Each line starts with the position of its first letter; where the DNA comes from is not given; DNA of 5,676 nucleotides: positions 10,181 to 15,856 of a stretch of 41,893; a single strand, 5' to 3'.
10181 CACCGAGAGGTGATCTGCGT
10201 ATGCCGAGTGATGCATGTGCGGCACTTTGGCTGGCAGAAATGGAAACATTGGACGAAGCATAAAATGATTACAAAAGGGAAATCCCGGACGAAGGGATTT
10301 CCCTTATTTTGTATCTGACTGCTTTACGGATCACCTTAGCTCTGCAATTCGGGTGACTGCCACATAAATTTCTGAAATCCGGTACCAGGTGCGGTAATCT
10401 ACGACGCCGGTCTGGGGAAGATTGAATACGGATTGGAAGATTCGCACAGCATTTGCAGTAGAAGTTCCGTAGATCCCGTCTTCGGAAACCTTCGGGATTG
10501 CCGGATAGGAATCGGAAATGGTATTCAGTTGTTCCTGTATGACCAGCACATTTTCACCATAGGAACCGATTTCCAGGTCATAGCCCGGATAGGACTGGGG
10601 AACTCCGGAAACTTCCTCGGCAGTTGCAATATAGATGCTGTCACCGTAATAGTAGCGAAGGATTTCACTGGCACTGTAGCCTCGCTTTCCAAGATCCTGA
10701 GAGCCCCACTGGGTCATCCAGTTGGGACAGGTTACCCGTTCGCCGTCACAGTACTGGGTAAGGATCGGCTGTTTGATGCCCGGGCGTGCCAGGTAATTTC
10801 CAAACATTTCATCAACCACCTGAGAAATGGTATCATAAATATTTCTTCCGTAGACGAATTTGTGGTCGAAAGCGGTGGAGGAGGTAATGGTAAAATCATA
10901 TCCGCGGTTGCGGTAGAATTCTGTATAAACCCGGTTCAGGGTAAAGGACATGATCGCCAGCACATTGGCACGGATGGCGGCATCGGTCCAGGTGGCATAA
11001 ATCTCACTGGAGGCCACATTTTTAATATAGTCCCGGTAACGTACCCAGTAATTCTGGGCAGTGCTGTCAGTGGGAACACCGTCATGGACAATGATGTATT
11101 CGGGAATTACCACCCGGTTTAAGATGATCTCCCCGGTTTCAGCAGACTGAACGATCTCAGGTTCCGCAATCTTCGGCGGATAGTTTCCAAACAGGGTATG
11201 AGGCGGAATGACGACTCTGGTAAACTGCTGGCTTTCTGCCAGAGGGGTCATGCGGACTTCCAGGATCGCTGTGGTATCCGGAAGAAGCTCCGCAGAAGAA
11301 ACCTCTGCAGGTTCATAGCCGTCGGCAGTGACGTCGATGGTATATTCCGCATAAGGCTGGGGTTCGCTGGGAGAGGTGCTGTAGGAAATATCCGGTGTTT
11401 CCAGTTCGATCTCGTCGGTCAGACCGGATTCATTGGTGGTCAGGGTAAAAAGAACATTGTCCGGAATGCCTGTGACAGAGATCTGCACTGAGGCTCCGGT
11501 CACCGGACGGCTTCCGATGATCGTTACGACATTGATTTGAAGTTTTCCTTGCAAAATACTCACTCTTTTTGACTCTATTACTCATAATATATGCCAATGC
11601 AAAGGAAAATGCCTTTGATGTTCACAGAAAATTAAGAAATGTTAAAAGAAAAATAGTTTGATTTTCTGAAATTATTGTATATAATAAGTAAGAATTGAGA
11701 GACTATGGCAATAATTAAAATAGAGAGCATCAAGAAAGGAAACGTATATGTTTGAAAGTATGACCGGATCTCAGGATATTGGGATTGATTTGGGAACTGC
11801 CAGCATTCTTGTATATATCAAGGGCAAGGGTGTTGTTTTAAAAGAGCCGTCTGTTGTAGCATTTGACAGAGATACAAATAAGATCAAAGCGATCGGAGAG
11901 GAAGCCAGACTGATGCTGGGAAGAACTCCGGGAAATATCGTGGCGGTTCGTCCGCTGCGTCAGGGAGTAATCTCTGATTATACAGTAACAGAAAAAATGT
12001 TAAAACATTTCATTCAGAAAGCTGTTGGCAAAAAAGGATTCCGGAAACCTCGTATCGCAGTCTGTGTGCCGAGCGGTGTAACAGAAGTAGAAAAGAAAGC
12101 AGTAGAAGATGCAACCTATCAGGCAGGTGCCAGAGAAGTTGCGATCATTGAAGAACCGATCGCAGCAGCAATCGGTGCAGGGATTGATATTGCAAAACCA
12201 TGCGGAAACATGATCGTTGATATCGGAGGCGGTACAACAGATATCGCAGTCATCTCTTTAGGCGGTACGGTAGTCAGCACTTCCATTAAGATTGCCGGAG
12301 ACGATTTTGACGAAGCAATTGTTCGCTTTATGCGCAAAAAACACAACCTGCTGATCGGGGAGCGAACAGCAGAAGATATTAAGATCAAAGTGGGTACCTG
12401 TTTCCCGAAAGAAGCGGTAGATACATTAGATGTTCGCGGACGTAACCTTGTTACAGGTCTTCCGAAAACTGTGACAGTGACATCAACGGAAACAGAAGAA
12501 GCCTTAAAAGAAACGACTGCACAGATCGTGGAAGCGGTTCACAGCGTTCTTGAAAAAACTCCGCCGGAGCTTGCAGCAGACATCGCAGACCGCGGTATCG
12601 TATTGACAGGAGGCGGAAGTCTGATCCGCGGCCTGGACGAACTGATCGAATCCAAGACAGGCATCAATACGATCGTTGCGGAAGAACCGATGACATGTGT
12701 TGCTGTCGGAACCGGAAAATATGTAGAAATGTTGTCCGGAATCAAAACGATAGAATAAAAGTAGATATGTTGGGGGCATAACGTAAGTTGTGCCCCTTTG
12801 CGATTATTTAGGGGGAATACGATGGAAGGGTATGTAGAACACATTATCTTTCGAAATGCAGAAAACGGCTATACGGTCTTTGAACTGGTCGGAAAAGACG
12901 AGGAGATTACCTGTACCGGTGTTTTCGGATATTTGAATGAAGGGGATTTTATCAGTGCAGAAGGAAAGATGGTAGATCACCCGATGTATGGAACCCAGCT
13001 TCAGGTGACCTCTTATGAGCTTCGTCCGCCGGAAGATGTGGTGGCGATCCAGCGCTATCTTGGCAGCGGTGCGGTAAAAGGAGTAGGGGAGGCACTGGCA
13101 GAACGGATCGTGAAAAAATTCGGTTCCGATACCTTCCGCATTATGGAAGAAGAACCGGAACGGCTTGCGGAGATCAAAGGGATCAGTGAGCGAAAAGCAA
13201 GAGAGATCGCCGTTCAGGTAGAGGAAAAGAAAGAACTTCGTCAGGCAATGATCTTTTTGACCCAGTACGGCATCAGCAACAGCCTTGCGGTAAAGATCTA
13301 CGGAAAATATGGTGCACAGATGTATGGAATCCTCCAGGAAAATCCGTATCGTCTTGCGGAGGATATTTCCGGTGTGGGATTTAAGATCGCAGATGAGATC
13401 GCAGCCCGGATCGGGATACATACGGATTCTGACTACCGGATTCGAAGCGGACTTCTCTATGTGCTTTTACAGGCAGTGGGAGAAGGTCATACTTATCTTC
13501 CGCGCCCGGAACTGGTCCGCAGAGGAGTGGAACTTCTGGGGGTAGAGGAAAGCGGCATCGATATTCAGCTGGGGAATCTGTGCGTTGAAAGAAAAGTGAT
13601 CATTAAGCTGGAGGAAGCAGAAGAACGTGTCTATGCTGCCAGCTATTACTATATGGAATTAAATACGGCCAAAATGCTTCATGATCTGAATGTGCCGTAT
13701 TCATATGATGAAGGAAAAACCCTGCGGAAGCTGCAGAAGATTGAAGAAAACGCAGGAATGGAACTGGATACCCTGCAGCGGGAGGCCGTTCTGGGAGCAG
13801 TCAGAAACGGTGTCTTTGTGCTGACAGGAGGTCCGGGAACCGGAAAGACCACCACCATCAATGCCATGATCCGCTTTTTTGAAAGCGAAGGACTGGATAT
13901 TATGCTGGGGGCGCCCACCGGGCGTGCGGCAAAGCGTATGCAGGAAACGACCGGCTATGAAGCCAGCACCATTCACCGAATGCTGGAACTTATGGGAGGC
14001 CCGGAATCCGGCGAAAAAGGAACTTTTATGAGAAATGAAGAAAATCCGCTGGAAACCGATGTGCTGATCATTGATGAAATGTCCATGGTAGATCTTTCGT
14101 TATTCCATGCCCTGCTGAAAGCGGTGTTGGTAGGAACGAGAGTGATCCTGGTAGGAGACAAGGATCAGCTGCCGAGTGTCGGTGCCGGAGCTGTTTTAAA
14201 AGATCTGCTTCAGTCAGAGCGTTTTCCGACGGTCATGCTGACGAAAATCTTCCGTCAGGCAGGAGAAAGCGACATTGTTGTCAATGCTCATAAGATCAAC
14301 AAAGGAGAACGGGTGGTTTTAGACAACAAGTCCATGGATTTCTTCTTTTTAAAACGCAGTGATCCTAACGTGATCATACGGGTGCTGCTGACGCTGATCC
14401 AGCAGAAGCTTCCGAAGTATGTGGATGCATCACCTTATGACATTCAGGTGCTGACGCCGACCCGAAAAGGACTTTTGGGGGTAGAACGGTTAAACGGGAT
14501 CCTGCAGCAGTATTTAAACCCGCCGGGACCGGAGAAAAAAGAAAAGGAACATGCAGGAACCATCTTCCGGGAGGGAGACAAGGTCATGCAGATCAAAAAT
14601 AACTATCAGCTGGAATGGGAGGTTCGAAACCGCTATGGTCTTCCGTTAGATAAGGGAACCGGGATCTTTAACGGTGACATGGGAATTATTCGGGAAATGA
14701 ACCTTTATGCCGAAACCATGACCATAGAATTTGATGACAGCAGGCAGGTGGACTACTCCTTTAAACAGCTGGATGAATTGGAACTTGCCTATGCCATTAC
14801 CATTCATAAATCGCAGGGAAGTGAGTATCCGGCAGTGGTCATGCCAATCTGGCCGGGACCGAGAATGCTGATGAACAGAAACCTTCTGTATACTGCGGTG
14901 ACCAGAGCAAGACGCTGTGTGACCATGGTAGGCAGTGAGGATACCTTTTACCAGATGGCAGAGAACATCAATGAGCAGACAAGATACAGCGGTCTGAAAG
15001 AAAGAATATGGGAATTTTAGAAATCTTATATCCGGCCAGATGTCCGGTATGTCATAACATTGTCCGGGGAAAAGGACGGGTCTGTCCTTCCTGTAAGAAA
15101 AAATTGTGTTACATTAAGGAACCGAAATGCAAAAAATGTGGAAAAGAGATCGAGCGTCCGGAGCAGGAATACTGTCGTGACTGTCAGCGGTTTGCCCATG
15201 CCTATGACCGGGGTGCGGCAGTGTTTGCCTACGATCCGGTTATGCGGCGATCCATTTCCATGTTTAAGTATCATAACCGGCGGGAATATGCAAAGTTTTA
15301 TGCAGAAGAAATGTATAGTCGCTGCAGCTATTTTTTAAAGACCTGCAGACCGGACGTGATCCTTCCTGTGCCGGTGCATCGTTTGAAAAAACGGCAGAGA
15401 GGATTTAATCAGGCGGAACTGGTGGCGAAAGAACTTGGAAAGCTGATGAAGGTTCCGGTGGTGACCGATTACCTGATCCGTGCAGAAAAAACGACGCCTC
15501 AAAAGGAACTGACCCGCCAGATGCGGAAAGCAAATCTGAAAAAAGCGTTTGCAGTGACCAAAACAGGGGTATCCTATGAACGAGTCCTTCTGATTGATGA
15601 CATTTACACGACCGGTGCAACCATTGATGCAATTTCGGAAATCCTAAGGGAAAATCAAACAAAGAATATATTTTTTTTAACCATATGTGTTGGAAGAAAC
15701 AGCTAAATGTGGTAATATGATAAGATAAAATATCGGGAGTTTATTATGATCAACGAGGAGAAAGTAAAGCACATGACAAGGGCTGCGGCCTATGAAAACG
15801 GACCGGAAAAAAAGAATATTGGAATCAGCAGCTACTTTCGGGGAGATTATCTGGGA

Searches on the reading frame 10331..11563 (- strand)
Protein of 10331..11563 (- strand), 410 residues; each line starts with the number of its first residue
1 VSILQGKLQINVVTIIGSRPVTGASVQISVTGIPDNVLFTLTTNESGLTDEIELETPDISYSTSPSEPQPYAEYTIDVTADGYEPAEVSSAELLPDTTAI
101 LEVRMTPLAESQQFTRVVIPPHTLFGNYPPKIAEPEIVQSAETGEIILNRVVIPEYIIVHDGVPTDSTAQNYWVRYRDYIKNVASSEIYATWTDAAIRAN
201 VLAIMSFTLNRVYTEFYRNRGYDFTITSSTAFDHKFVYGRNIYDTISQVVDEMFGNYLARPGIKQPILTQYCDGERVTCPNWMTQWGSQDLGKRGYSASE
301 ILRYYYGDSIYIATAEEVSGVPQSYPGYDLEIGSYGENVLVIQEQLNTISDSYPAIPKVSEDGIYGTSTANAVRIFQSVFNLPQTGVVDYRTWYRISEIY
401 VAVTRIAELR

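Call 6: search_protein_families(library=pfam, proteins=[window:10331-11563:-], max_evalue=0.01)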
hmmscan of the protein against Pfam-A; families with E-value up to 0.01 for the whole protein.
window:10331-11563:- (410 aa): 3 families
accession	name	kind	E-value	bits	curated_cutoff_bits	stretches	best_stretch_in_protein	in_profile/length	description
PF01471.23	PG_binding_1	-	6.8e-14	52.2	23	1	336-395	2-56/57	Putative peptidoglycan binding domain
PF08486.15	SpoIID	-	0.001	20.1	23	1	174-252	11-89/97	Stage II sporulation protein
PF13620.12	CarboxypepD_reg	-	0.0012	19.5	32.3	0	72-106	48-82/82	Carboxypeptidase regulatory-like domain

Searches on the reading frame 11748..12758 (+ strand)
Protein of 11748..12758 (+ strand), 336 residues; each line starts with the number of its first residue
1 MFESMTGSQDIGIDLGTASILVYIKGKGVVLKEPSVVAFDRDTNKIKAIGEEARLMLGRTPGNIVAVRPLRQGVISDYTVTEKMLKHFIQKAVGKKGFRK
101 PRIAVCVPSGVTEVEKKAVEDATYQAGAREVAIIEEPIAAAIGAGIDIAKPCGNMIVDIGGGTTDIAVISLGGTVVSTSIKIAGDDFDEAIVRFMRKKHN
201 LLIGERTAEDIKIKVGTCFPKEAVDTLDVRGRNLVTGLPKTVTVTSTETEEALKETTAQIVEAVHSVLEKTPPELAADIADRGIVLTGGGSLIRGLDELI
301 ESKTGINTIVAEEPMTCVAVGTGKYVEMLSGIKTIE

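Call 6: search_protein_families(library=pfam, proteins=[window:11748-12758:+], max_evalue=0.01)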
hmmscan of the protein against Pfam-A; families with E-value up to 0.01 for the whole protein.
window:11748-12758:+ (336 aa): 7 families
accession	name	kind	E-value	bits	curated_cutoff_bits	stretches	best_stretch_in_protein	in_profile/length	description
PF06723.19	MreB_Mbl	-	2.3e-144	480.6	27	1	9-331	2-324/327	MreB/Mbl protein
PF00012.26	HSP70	-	7.2e-16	58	20.6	1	101-331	134-377/599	Hsp70 protein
PF14450.12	FtsA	-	2.3e-11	44.6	31.8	1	156-321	2-127/127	Cell division protein FtsA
PF00022.25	Actin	-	8.9e-10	38.1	27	2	34-198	31-190/410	Actin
PF11104.14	PilM_2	-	2.9e-07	30.2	27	1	284-312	278-306/340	Type IV pilus assembly protein PilM;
PF08841.16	DDR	-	0.0026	17.3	24.6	1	135-212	116-188/328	Diol dehydratase reactivase ATPase-like domain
PF21522.3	MreB-like_C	-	0.0045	18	27.8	0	156-292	1-115/123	Archaeal actin homologue MreB-like, C-terminal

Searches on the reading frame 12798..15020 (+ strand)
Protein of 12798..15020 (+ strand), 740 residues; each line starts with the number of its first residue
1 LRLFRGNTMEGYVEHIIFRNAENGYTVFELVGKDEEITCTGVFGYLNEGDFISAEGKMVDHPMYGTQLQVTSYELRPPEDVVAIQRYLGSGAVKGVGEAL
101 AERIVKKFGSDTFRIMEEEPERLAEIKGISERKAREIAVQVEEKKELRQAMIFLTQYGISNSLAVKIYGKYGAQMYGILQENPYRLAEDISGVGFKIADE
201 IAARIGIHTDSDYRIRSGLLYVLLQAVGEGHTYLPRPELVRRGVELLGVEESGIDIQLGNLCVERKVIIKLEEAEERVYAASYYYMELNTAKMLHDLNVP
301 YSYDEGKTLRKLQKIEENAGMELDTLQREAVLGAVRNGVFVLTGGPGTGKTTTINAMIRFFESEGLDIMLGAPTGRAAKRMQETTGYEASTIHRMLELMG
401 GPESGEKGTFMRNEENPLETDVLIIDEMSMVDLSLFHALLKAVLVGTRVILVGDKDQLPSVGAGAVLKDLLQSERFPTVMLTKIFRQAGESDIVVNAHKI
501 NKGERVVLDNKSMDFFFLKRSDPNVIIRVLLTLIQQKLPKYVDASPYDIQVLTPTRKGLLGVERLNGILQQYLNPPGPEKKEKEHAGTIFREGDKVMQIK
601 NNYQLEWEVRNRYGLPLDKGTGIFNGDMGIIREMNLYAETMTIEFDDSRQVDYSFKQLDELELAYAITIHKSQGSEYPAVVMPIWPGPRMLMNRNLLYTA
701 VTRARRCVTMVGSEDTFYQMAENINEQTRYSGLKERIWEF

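Call 6: search_protein_families(library=pfam, proteins=[window:12798-15020:+], max_evalue=0.01)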
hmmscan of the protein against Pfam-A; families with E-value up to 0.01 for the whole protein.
window:12798-15020:+ (740 aa): 17 families
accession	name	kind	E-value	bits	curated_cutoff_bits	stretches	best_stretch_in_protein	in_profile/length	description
PF14490.11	HHH_RecD2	-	3.6e-43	145.8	27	2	143-233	1-92/92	ATP-dependent RecD2 DNA helicase HHH domain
PF13604.12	AAA_30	-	7.2e-43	147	27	1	323-505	2-173/191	AAA domain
PF13245.12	AAA_19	-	2.2e-42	144.8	25.1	1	327-462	1-133/134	AAA domain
PF23139.1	OB_YrrC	-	5.6e-24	84.3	27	1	8-78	3-76/76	ATP-dependent DNA helicase YrrC, OB-fold domain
PF18335.7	SH3_13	-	3.2e-23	81.7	41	1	565-645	1-65/65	ATP-dependent RecD-like DNA helicase SH3 domain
PF13538.12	UvrD_C_2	-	2.3e-17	63.1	27.4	1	663-711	1-52/52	UvrD-like helicase C-terminal domain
PF13086.12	AAA_11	-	8e-11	42.6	27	2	419-461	213-253/257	AAA domain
PF01443.25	Viral_helicase1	-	5.3e-10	39.9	21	2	341-461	2-100/228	Viral superfamily 1 RNA helicase core domain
PF14520.12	HHH_5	-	2.9e-09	37.7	27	1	93-140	7-54/57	Helix-hairpin-helix domain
PF05970.20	PIF1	-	3.1e-06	27.4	25.9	1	337-502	22-204/223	PIF1-like helicase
PF13401.12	AAA_22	-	1.7e-05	25.6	27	1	337-455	5-124/130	AAA domain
PF05127.21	NAT10_TcmA_helicase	-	0.00018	21.9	22.7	1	341-442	1-112/176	RNA cytidine acetyltransferase NAT10/TcmA, helicase domain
PF00437.27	T2SSE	-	0.00052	19.2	24.9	1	266-369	65-174/370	Type II/IV secretion system protein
PF07728.20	AAA_5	-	0.0011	19.4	22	1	340-442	2-89/139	AAA domain (dynein-related subfamily)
PF00580.27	UvrD-helicase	-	0.0012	19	23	1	325-384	3-64/271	UvrD/REP helicase N-terminal domain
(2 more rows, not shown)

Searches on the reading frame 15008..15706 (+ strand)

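Call 6: search_protein_families(library=pfam, proteins=[window:15008-15706:+], max_evalue=0.01)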
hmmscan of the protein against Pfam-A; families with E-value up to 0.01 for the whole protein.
window:15008-15706:+ (232 aa): 3 families
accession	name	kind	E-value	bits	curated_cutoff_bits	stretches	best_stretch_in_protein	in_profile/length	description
PF18912.6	DZR_2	-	8.3e-16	58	27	1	3-60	1-56/56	Double zinc ribbon domain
PF00156.33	Pribosyltran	-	7.1e-06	25.9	26.3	1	131-227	39-124/158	Phosphoribosyl transferase domain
PF15610.12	PRTase_3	-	0.0064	16.3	28.7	1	155-223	97-170/264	PRTase ComF-like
